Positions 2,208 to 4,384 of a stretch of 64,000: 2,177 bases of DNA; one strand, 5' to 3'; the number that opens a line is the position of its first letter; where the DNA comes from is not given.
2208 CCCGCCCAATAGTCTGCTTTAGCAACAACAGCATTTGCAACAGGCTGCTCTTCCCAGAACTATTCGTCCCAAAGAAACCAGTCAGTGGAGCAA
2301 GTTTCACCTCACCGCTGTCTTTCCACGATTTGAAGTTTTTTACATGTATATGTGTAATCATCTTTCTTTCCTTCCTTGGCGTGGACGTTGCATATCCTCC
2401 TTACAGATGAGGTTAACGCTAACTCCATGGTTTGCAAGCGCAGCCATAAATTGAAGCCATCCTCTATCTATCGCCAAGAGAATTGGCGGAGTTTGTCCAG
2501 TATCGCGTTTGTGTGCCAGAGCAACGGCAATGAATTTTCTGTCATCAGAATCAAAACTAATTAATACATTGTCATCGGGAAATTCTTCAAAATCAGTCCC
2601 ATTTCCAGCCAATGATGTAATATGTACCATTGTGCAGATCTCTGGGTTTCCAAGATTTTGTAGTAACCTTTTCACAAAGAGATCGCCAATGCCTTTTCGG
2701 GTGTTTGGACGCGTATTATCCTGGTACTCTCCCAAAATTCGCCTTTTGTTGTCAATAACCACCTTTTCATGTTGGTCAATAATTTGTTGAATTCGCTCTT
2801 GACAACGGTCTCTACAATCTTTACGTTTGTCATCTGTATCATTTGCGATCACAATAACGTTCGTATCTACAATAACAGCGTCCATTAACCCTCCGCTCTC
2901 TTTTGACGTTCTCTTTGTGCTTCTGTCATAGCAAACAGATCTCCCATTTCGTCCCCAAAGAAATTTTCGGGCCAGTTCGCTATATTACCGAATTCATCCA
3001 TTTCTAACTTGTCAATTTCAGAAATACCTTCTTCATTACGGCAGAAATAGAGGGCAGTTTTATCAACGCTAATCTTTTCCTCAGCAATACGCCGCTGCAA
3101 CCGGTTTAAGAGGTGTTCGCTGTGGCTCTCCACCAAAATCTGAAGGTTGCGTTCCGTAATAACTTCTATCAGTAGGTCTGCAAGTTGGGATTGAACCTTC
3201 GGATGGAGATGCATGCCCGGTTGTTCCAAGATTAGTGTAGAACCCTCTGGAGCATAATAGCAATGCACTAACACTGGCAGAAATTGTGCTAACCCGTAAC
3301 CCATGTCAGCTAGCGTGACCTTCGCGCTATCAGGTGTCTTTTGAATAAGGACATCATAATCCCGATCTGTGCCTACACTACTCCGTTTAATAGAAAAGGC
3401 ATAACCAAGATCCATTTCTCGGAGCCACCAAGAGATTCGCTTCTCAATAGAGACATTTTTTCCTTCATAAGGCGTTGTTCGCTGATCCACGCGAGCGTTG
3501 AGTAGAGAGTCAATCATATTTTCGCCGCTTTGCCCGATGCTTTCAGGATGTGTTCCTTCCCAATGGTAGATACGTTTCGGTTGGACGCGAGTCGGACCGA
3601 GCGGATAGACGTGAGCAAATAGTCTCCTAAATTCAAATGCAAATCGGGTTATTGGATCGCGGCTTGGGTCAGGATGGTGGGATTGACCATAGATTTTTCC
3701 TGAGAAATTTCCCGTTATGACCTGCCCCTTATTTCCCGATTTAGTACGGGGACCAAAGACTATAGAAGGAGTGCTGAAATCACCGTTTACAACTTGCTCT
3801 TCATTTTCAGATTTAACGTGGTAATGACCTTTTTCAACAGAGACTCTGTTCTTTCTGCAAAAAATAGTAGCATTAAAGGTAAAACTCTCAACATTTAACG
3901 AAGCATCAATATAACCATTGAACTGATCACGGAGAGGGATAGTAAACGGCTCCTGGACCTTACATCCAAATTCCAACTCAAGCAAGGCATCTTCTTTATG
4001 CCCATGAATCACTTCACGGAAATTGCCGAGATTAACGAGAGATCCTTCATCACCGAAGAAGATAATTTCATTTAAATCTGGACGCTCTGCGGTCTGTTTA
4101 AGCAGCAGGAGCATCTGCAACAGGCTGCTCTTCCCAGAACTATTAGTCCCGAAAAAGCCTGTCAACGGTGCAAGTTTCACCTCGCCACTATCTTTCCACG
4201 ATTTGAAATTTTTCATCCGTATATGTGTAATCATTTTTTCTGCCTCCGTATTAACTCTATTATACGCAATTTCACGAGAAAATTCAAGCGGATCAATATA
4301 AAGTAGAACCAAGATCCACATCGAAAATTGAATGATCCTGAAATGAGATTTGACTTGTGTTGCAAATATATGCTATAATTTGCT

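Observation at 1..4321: Candidate uncharacterised defence system: two diverged [ABC-type ATPase + PIN-like] cassettes translationally coupled to a ResIII-type helicase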

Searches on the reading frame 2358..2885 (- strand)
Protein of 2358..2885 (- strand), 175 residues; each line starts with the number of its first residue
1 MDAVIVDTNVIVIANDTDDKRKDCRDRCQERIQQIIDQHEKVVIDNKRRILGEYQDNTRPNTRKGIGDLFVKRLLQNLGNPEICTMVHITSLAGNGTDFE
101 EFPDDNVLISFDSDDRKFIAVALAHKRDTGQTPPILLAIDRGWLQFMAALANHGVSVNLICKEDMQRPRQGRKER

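Call 6: search_protein_families(library=pfam, proteins=[window:2358-2885:-], max_evalue=0.01)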
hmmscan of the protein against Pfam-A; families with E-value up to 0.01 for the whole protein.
window:2358-2885:- (175 aa): 1 family
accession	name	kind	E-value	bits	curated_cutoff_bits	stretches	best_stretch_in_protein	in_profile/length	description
PF13470.12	PIN_3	-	0.0057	17.9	27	0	4-127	2-106/115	PIN domain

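Call 7: search_protein_families(library=padloc, proteins=[window:2358-2885:-], max_evalue=0.01)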
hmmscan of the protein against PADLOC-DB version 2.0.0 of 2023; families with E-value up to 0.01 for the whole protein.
window:2358-2885:- (175 aa): 1 family
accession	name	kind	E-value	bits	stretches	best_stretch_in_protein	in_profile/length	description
PDLC04147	HEC-03A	-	3e-23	80.7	1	4-166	3-156/159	-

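Call 8: search_protein_families(library=ncbifam, proteins=[window:2358-2885:-], max_evalue=0.01)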
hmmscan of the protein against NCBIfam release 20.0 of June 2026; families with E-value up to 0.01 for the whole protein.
window:2358-2885:- (175 aa): 0 families

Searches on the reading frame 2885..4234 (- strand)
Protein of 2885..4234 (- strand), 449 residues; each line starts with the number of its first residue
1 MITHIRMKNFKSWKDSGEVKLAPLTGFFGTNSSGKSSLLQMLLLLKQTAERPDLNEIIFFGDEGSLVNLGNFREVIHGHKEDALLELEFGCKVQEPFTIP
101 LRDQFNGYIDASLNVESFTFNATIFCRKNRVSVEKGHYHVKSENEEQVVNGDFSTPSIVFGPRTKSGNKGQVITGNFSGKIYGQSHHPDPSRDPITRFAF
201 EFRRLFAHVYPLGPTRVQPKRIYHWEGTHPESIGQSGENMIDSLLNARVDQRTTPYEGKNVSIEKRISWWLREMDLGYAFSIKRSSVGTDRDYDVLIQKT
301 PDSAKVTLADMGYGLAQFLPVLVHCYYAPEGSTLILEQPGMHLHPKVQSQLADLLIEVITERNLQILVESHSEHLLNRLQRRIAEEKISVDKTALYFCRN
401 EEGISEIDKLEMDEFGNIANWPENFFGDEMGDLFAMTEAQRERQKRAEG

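Call 6: search_protein_families(library=pfam, proteins=[window:2885-4234:-], max_evalue=0.01)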
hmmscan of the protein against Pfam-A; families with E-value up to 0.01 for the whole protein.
window:2885-4234:- (449 aa): 5 families
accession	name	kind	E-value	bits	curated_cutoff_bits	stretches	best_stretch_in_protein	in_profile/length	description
PF13175.12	AAA_15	-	2.4e-23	83.8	32.1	2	293-375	291-373/374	AAA ATPase domain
PF13304.12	AAA_21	-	9e-21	75.6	27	2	295-377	222-304/304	AAA domain, putative AbiEii toxin, Type IV TA system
PF12476.13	DUF3696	-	7.8e-11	42.5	22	1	388-434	1-50/52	Protein of unknown function (DUF3696)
PF13476.12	AAA_23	-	0.0001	23.4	27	1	5-45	2-42/201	AAA domain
PF02463.25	SMC_N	-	0.0001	22.2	40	1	1-68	1-75/220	RecF/RecN/SMC N terminal domain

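Call 7: search_protein_families(library=padloc, proteins=[window:2885-4234:-], max_evalue=0.01)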
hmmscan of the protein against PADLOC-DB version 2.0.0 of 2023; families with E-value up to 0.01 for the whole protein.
window:2885-4234:- (449 aa): 105 families (the best 25 are shown)
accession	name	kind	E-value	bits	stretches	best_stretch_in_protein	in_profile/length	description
PDLC04148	HEC-03B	-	1.5e-109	365.1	1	1-444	1-452/458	-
PDLC03878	NsnB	-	1.9e-65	219.9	1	1-436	1-342/345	-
PDLC04707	PDC-M55A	-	1.9e-58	196.5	1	3-447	4-420/421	-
PDLC02979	AriA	-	2.1e-25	88.3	2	290-375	290-372/373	-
PDLC04391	PDC-M07A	-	4.1e-21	73.4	1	1-436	1-398/412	-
PDLC02980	AriA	-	5.6e-21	73.8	2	279-377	220-304/304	-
PDLC04393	PDC-M07A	-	1e-18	65.6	1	1-410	1-381/435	-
PDLC04392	PDC-M07A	-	1.9e-18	64.7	2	1-99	1-98/432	-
PDLC04179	HEC-01A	-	2e-16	58.2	2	300-417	329-444/459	-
PDLC04177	HEC-01A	-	2.2e-16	57.9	2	314-436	280-385/393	-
PDLC04389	PDC-M07A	-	3.1e-15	54.1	2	2-94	6-93/443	-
PDLC04178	HEC-01A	-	2.5e-14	51.1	1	2-380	9-335/399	-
PDLC02335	AbiLi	-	7.1e-14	49.6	1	1-410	49-262/326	AbiLi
PDLC04180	HEC-01A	-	2.1e-13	48.2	2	319-378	263-323/382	-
PDLC04541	PDC-M25A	-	3.6e-13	47.4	2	1-48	1-47/380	-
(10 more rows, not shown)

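Call 8: search_protein_families(library=ncbifam, proteins=[window:2885-4234:-], max_evalue=0.01)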
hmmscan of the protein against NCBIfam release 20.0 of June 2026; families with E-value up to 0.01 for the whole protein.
window:2885-4234:- (449 aa): 12 families
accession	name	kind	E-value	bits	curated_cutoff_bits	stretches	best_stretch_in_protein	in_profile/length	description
NF047739.1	antiphage_MADS3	equivalog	2.7e-09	36.7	420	1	1-145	1-141/427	methylation-associated defense system AAA family ATPase MAD3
NF041035.1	Rad50_Halo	equivalog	1.3e-05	23.8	1000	1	2-69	3-72/883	DNA double-strand break repair ATPase Rad50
NF038234.1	retron_eff_Eco8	equivalog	5.1e-05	22.1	250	0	333-411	275-354/679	retron Eco8 family effector endonuclease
NF002572.0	PRK02224.1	equivalog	0.00031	19.2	1087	1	2-70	3-73/888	DNA double-strand break repair ATPase Rad50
NF041760.1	PtuA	equivalog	0.00038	19.5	500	0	341-381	387-425/524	retron Ec78 anti-phage system effector ATPase PtuA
NF053563.1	Rkd4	equivalog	0.0008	17.6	860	1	2-41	3-42/747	arcadin-4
TIGR00606.1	rad50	subfamily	0.0009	17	453.75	1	332-416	1225-1307/1311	DNA repair protein Rad50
TIGR02211.1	LolD_lipo_ex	equivalog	0.0041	16.6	307.75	0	333-384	162-213/221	lipoprotein-releasing ABC transporter ATP-binding protein LolD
NF010158.0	PRK13637.1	equivalog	0.0042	16.2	390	0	330-410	162-239/287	energy-coupling factor transporter ATPase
NF000355.4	ribo_prot_ABC_F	equivalog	0.0062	15.5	380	0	28-44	345-361/499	ribosomal protection-like ABC-F family protein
TIGR04521.1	ECF_ATPase_2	equivalog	0.0084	15.2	330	0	330-377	162-209/279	energy-coupling factor transporter ATPase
TIGR00611.2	recf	equivalog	0.009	15.2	172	0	2-45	1-44/339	DNA replication/repair protein RecF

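Call 32: find_homologous_proteins(query=window:2888-4234:-, max_evalue=1e-10)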
Query window:2888-4234:- (449 aa): 7007 proteins with E <= 1e-10 among 8000 candidates; the best 120 are listed.
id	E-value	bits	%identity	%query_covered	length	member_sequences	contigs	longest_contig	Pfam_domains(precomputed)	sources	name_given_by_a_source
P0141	2.3e-249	846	91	91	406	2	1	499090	PF12476.14,PF13175.13,PF13304.13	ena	-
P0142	1.4e-213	728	73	100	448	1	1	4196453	PF12476.14,PF13175.13,PF02463.26,PF13304.13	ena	-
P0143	2.6e-211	720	73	100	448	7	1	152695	PF12476.14,PF13175.13,PF13304.13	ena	-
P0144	7.9e-208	709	72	100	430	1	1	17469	PF12476.14,PF13175.13,PF13304.13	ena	-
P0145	1.5e-207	708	71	100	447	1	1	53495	PF12476.14,PF13175.13,PF13304.13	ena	-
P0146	4.1e-207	706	71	100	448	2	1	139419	PF12476.14,PF13175.13,PF13304.13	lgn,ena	-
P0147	1.1e-206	705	72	100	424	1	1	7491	PF12476.14,PF13175.13,PF13304.13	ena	-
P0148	1.5e-206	705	73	100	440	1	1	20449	PF12476.14,PF13175.13,PF13304.13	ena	-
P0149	4.1e-206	703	72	99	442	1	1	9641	PF12476.14,PF13175.13,PF13304.13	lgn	-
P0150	2.5e-205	701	72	100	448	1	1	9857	PF12476.14,PF13175.13,PF13304.13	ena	-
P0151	1.2e-203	695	70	100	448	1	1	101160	PF12476.14,PF13175.13,PF02463.26,PF13304.13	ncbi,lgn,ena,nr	ncbi:MAG: DUF3696 domain-containing protein [Candidatus Poribacteria bacterium]|nr:DUF3696 domain-co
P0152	1.1e-201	688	71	100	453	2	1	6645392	PF12476.14,PF13175.13,PF13304.13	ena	-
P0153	3.2e-201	687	70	100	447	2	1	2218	PF12476.14,PF13175.13,PF13304.13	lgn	-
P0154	9.7e-201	685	70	100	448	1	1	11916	PF12476.14,PF13175.13,PF13304.13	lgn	-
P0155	1.5e-200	685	70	99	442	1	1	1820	PF12476.14,PF13175.13,PF13304.13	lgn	-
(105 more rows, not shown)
